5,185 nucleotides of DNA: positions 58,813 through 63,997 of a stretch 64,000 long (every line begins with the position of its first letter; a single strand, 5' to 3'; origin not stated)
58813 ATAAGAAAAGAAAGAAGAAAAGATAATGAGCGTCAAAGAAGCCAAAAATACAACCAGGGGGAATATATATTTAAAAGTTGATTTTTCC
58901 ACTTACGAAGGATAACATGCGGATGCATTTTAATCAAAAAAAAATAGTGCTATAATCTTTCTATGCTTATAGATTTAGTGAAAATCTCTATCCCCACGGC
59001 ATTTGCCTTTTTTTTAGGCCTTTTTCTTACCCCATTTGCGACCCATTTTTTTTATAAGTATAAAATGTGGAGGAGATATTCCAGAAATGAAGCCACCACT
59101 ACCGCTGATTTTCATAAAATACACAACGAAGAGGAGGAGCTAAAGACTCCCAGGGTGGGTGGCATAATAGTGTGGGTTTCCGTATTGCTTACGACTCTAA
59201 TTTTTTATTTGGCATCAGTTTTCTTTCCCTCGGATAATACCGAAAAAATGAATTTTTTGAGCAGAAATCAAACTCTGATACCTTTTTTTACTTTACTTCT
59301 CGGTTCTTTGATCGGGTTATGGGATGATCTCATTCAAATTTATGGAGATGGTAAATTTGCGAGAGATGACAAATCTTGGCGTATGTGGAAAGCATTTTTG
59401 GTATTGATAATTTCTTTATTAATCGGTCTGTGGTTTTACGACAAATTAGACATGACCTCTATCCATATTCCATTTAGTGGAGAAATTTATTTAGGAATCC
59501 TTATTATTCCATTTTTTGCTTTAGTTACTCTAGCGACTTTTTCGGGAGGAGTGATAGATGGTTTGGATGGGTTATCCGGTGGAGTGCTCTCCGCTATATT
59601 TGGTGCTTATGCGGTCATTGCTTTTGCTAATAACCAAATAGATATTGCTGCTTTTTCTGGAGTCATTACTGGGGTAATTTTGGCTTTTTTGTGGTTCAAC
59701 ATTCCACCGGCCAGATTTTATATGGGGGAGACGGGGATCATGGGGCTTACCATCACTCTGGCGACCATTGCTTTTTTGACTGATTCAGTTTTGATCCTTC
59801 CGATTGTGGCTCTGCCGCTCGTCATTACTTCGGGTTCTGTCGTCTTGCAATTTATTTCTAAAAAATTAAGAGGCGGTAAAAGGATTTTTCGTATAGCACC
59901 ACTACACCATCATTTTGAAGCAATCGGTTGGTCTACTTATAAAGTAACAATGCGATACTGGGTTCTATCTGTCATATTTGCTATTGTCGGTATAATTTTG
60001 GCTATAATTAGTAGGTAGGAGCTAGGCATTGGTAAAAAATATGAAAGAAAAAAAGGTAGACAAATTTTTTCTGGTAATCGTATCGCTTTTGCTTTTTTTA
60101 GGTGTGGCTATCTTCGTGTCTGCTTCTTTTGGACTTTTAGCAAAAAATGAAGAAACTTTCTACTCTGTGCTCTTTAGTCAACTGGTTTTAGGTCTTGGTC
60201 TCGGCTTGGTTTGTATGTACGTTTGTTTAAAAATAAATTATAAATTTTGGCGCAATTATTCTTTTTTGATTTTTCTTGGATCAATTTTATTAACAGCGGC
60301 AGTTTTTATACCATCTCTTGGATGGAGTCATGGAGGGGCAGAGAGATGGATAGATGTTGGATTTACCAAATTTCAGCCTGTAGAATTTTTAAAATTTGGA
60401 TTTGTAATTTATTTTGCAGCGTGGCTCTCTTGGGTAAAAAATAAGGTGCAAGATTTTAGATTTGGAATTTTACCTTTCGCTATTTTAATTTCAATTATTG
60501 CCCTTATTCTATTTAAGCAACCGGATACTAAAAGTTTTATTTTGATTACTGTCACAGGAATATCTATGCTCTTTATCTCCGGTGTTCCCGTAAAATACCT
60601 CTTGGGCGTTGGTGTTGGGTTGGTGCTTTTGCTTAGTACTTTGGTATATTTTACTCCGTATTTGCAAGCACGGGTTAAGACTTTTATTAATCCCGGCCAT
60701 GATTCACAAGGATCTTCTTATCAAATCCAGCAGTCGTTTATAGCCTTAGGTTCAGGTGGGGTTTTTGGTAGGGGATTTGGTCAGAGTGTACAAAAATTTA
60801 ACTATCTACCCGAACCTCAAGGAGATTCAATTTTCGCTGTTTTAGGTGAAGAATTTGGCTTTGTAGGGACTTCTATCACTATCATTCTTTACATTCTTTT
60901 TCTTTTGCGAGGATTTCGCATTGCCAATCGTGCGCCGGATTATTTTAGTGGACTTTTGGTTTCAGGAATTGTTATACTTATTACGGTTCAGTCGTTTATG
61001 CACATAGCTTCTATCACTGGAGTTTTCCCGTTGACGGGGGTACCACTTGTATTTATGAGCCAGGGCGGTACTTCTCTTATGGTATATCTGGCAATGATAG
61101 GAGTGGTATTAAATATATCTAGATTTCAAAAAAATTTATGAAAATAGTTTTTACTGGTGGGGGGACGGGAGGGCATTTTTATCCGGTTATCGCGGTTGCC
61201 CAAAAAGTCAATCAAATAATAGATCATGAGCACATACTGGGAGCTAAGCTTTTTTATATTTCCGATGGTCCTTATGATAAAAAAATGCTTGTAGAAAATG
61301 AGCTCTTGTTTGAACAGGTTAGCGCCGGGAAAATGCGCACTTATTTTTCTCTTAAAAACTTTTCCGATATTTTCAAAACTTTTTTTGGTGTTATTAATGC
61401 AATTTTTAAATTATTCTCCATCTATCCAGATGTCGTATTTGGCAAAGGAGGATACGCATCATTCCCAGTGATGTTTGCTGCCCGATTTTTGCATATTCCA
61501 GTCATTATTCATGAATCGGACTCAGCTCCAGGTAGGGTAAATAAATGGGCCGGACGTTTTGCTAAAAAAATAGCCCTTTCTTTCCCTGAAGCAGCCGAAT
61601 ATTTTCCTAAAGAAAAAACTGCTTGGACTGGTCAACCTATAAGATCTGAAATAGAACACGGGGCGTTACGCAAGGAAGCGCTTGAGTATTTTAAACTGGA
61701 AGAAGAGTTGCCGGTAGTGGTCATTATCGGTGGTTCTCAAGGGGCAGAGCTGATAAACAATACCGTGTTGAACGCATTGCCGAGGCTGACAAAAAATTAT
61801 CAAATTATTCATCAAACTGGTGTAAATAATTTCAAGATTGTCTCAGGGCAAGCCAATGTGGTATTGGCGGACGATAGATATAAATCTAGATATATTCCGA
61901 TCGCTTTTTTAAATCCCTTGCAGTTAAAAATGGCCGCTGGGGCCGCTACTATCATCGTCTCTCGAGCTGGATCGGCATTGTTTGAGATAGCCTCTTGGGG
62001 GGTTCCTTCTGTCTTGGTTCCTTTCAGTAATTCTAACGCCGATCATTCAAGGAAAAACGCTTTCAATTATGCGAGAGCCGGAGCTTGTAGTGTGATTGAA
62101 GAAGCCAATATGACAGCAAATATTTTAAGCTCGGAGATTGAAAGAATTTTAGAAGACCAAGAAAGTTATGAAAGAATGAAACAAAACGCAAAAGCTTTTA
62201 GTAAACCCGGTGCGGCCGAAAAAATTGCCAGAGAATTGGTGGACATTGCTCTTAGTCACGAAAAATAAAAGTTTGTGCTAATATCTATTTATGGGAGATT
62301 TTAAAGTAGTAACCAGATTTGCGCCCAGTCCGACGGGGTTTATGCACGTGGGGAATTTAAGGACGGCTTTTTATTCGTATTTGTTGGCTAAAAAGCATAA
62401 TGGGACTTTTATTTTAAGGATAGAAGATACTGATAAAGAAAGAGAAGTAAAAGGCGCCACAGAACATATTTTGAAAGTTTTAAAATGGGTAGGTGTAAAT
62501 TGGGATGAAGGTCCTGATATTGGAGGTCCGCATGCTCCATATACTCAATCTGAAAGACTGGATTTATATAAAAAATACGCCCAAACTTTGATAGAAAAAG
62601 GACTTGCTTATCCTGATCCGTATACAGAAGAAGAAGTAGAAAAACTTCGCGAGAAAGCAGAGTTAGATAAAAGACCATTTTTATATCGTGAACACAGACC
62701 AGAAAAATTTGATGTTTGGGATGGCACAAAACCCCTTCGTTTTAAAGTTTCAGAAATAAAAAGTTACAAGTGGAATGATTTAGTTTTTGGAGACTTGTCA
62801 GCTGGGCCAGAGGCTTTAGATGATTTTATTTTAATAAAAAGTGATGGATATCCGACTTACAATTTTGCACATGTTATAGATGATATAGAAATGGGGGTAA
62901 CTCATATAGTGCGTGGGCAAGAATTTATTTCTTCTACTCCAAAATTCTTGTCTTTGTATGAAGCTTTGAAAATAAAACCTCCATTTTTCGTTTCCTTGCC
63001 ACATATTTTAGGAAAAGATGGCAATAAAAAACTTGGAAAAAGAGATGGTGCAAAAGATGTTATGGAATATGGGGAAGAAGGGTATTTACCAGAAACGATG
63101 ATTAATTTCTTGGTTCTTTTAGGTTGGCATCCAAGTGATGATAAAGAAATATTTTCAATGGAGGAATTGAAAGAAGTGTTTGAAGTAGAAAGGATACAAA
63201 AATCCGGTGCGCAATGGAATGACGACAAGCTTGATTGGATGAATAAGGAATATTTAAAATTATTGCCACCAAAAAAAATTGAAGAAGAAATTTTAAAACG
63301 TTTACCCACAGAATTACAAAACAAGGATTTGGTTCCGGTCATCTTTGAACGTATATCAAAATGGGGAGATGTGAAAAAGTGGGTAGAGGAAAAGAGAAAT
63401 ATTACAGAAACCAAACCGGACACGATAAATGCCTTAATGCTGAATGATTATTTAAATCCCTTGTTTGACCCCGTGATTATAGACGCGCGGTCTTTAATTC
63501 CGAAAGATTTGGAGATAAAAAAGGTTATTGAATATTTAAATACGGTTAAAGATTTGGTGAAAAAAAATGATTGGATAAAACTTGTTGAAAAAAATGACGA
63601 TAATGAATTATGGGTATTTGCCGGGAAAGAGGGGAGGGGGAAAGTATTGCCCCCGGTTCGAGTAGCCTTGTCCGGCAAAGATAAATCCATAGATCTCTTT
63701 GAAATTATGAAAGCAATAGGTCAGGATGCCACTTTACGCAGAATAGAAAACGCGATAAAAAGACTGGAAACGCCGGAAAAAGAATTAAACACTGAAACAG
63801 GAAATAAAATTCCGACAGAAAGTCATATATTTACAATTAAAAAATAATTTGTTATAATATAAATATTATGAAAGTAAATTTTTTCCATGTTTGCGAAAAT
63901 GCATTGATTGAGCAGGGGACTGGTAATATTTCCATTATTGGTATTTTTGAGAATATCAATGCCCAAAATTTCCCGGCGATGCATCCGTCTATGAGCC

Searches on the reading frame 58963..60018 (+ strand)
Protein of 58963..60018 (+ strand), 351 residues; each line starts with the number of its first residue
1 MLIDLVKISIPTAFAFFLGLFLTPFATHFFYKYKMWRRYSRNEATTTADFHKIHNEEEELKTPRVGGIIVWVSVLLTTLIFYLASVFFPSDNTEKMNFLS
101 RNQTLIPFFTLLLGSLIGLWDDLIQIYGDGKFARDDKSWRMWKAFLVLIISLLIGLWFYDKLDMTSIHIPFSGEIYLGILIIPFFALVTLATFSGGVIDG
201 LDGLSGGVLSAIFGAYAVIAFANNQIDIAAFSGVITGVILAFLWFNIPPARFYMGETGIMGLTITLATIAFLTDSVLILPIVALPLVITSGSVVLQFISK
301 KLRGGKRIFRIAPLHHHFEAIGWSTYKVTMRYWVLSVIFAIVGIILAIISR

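Call 52: search_protein_families(library=ncbifam, proteins=[window:58963-60018:+], max_evalue=0.001)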
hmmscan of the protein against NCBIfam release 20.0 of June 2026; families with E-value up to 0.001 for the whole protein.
window:58963-60018:+ (351 aa): 3 families
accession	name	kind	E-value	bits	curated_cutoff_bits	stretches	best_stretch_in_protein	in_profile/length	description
TIGR00445.1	mraY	equivalog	8.5e-40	137.2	192.05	1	52-346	27-317/321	phospho-N-acetylmuramoyl-pentapeptide-transferase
NF053644.1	MraY_archaea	equivalog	1.2e-20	74.1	450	1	169-344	170-340/340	pseudomurein biosynthesis MraY family phospho-N-acetylmuramoyl-pentapeptide-transferase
TIGR02380.1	ECA_wecA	exception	1.3e-08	34.4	326.05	1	169-345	119-307/346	UDP-N-acetylglucosamine--undecaprenyl-phosphate N-acetylglucosaminephosphotransferase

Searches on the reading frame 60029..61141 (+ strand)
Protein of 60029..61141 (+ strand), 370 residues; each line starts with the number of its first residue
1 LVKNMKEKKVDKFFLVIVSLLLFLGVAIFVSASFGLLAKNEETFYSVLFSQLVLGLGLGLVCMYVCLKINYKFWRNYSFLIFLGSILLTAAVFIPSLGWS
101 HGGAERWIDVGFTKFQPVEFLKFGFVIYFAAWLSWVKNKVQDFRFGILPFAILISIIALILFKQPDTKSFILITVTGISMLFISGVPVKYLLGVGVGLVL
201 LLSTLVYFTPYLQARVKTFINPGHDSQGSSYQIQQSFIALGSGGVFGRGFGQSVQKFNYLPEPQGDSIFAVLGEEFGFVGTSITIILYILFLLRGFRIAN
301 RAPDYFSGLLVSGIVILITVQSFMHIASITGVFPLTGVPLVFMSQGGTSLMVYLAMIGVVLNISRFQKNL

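Call 10: search_protein_families(library=pfam, proteins=[window:60029-61141:+], max_evalue=0.0001)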
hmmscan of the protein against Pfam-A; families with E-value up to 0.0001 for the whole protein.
window:60029-61141:+ (370 aa): 1 family
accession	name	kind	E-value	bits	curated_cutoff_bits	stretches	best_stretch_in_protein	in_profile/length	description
PF01098.24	FTSW_RODA_SPOVE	-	7.4e-92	308.5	26.4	1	14-368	4-355/356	Cell cycle protein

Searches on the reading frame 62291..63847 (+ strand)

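Call 10: search_protein_families(library=pfam, proteins=[window:62291-63847:+], max_evalue=0.0001)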
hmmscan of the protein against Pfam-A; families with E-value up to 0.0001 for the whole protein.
window:62291-63847:+ (518 aa): 2 families
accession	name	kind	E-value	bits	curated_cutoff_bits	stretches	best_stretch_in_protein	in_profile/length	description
PF00749.27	tRNA-synt_1c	-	9e-94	314.3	23.4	1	5-316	1-314/314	tRNA synthetases class I (E and Q), catalytic domain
PF19269.4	Anticodon_2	-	1.2e-11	45.6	23.6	1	449-489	101-141/141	Anticodon binding domain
